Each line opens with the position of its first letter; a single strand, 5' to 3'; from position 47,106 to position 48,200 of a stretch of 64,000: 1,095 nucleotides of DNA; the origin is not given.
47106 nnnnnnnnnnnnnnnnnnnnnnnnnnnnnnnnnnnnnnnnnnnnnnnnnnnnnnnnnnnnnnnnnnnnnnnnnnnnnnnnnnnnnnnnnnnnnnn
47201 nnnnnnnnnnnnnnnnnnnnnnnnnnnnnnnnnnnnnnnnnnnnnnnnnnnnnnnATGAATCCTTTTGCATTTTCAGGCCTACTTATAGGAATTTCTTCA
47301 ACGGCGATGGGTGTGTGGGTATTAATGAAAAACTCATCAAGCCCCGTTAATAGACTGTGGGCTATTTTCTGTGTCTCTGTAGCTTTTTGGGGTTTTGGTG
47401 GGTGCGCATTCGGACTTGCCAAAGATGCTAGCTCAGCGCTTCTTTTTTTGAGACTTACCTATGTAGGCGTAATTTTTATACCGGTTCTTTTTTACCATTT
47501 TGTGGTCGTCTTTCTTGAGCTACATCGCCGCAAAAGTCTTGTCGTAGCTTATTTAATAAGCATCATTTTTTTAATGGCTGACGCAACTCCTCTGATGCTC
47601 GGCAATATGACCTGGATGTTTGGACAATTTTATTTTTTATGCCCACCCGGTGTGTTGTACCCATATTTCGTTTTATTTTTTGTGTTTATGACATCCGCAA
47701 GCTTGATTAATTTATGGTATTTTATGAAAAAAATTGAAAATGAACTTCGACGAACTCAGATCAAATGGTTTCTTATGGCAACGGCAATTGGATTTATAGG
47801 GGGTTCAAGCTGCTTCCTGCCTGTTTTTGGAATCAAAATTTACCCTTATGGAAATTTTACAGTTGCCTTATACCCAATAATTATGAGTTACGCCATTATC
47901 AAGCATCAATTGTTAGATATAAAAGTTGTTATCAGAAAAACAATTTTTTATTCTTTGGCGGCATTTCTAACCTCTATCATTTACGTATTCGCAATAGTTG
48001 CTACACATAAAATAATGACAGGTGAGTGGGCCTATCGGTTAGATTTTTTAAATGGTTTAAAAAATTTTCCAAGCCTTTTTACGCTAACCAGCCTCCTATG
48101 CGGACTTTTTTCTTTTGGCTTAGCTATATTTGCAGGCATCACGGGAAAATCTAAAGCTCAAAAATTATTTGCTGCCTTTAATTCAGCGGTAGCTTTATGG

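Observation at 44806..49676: Two adjacent kinases each carry an internally duplicated multi-TM sensor module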

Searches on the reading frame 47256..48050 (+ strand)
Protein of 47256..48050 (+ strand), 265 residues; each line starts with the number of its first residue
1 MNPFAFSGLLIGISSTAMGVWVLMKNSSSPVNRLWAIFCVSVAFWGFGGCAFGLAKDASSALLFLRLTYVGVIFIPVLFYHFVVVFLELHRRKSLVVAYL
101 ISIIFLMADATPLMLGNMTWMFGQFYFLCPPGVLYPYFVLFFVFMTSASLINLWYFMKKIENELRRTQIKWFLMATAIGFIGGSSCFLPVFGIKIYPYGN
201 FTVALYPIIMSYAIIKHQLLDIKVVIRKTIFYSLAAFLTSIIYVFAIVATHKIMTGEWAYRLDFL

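Call 7: search_protein_families(library=pfam, proteins=[window:47256-48050:+], max_evalue=0.01)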
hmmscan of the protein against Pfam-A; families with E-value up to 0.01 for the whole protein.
window:47256-48050:+ (265 aa): 1 family
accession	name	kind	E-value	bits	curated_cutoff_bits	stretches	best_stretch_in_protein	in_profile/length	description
PF16927.11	HisKA_7TM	-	5.1e-15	56.4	28.6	1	10-222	4-222/224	N-terminal 7TM region of histidine kinase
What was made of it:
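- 47256..48035 (+): K2 module a (type X): seven TM helices, the turn and TM8. Pfam 56.4 bits (call 7).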

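Call 35: search_protein_representatives(alignment_id=A1)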
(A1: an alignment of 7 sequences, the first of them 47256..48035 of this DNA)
Query: 7 sequences, 259 profile positions. Proteins with E-value up to 0.001 (for the whole library): 18014; up to 1e-10: 8359; up to 1e-30: 2098. The best 150 are listed.
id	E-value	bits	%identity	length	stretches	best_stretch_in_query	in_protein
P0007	4.1e-140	482.3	-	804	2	1-255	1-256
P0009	3.2e-137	472.8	-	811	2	1-254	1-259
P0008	3.8e-128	443.1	-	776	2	4-256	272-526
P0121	2.1e-121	421.0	-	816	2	4-256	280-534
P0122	7.4e-118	409.3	-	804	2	5-254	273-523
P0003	1.3e-116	405.3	-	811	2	4-256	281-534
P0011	5.7e-115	399.9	-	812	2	1-257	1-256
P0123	1.3e-114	398.7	-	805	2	1-255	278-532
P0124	7.8e-113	392.9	-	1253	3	5-244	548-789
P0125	7.0e-107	373.4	-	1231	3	2-240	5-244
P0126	3.3e-102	358.0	-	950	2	6-255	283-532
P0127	1.6e-101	355.8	-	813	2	1-251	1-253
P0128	1.6e-99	349.2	-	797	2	2-257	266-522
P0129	1.6e-97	342.7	-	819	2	3-253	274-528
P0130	3.8e-96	338.2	-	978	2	1-241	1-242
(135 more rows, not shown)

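Call 43: search_solved_structures(query=A1, max_evalue=10)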
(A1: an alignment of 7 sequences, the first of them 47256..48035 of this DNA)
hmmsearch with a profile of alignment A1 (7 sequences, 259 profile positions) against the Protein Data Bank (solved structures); distinct sequences matched with E-value up to 10: 0.
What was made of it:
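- On GPCR-like or PAQR 7TM receptors: A profile search of PDB sequences gives no hits at E <= 10 (call 43).
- Tried and rejected: A profile search of PDB sequences with the module gave no hits (call 43).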

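Call 62: predict_structure(alignment_id=A3)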
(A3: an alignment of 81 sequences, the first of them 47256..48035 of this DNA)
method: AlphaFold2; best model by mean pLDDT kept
length: 260 residues; sequences in the alignment: 81
mean_pLDDT: 94.8   pTM: 0.86
mean pLDDT of the five models: 94.8, 94.5, 94.3, 94.2, 94.1
residues with pLDDT >= 90: 234; 70-90: 19; 50-70: 7; < 50: 0
segments of 3 or more residues with pLDDT < 50: none
pLDDT, mean of each block of 10 residues (from residue 1): 97 97 92 97 98 98 98 98 97 98 98 97 96 98 99 98 95 97 97 97 95 88 68 92 96 85
secondary structure, 60 per line:
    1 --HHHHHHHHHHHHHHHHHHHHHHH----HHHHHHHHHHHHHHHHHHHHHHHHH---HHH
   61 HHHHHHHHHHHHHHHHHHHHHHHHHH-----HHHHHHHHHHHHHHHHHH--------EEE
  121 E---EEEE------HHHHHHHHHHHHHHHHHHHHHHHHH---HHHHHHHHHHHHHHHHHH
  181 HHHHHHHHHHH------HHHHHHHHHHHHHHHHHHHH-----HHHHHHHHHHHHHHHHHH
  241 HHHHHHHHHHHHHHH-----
elements in order: H3-25 H30-54 H58-86 H92-109 E118-121 E125-128 H135-159 H163-191 H198-217 H223-255
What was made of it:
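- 47256..48035 (+): The module-only AlphaFold model has pLDDT 94.8 and pTM 0.86, with eight helices and a beta-hairpin (call 62).
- The module-only model has pLDDT 94.8 and pTM 0.86 (call 62).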

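Call 64: fold_search(model_id=the predicted structure, library=pdb)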
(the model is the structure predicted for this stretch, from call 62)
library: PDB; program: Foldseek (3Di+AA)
matches with E <= 10: 962; with E <= 0.001: 0
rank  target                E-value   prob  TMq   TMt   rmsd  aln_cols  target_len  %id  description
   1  6tos_A                4.1e-03  1.00  0.59  0.52   5.1       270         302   10  Crystal structure of the Orexin-1 receptor in complex with GSK1059865 (released 2020-01-15)
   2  6tq7_B                4.3e-03  1.00  0.50  0.43   6.4       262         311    9  Crystal structure of the Orexin-1 receptor in complex with SB-334867 (released 2020-01-01)
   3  5lxa_A                5.1e-03  1.00  0.45  0.42   7.2       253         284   11  CRYSTAL STRUCTURE OF HUMAN ADIPONECTIN RECEPTOR 2 IN COMPLEX WITH A C18 FREE FATTY ACID AT 3.0 ANGSTROM RESOLUTION (released 2017-03-22)
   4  8yh0_R                5.6e-03  1.00  0.53  0.51   6.3       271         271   12  A3R-Gi complex bound to NECA (released 2024-11-06)
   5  6tot_A                6.4e-03  1.00  0.56  0.50   5.4       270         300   10  Crystal structure of the Orexin-1 receptor in complex with lemborexant (released 2020-01-15)
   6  7f1q_R                6.4e-03  1.00  0.46  0.36   6.9       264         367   11  Cryo-EM structure of the chemokine receptor CCR5 in complex with MIP-1a and Gi (released 2021-07-14)
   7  6tq6_B                6.7e-03  1.00  0.55  0.49   6.3       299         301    9  Crystal structure of the Orexin-1 receptor in complex with Compound 14 (released 2020-01-01)
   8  8xfs_A                7.0e-03  1.00  0.54  0.23   6.2       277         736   12  LGR4-RSPO2-ZNRF3 RING domain (1:2:2) (released 2024-12-04)
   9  9izh_R                7.0e-03  1.00  0.55  0.49   6.1       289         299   12  Cryo-EM structure of LPA1-G13 complex with LPA (released 2025-01-01)
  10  9c1p_B                7.0e-03  1.00  0.47  0.20   6.4       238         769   13  Structure of Calcium-Sensing Receptor in complex with positive allosteric modulator '6218 (released 2024-10-02)
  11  7wkd_R                7.4e-03  1.00  0.53  0.52   5.9       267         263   11  TRH-TRHR G protein complex (released 2022-06-15)
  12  8jcw_3                8.1e-03  1.00  0.48  0.20   6.7       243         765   14  Cryo-EM structure of mGlu2-mGlu3 heterodimer in presence of LY341495 and NAM563 (dimerization mode I) (released 2023-06-21)
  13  6tpk                  8.4e-03  1.00  0.52  0.33   6.2       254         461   11  Crystal structure of the human oxytocin receptor (released 2020-08-05)
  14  6tq4_A                8.8e-03  1.00  0.53  0.47   5.8       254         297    9  Crystal structure of the Orexin-1 receptor in complex with Compound 16 (released 2020-01-01)
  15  9noz_D                8.8e-03  1.00  0.45  0.41   7.2       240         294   13  Structure of photoactivated rhodopsin in complex with a megabody (released 2026-02-18)
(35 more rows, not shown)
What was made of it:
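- Closest known: Eukaryotic class A GPCRs and adiponectin receptors. Same: They are the best Foldseek matches, with TM-scores of 0.45-0.59 (call 64).
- Tried and rejected: The module had to be modelled alone (calls 62, 64).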
